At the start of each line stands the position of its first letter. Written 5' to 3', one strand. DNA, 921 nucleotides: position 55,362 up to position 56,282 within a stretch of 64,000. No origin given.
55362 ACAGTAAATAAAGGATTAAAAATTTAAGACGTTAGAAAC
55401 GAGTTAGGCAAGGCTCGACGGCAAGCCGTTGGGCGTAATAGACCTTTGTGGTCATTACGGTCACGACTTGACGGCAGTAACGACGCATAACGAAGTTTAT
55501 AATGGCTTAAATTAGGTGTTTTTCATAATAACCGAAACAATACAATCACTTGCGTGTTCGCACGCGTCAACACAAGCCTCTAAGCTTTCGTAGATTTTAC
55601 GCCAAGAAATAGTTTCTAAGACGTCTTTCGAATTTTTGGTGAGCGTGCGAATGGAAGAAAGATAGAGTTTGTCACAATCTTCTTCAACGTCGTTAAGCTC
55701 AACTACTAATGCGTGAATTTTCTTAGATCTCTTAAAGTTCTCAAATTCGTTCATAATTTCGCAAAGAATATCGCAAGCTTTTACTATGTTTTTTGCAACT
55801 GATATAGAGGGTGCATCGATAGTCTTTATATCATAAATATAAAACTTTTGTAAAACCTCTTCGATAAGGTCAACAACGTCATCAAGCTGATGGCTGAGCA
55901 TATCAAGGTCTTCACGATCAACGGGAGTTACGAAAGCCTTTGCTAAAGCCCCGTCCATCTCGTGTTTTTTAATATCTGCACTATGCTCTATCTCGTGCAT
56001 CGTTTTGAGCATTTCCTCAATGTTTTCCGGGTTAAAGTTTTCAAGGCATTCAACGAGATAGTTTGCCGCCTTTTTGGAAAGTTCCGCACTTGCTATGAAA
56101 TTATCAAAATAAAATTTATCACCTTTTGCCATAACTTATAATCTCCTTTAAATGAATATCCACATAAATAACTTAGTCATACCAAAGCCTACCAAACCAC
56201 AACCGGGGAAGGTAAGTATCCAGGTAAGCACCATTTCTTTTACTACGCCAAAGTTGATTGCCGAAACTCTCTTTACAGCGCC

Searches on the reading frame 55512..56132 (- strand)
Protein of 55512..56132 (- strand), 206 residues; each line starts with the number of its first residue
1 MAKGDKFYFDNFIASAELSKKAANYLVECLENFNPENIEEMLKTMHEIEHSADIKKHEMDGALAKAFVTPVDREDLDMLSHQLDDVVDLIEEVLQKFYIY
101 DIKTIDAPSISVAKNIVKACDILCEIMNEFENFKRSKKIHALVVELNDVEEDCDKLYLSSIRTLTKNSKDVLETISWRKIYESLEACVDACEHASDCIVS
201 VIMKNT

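Call 94: search_protein_families(library=pfam, max_evalue=0.001, proteins=[window:55512-56132:-])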
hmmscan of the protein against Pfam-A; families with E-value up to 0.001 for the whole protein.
window:55512-56132:- (206 aa): 1 family
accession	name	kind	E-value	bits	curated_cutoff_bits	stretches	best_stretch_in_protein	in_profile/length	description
PF01865.21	PhoU_div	-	2e-22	80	24.4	1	9-202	10-212/214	Protein of unknown function DUF47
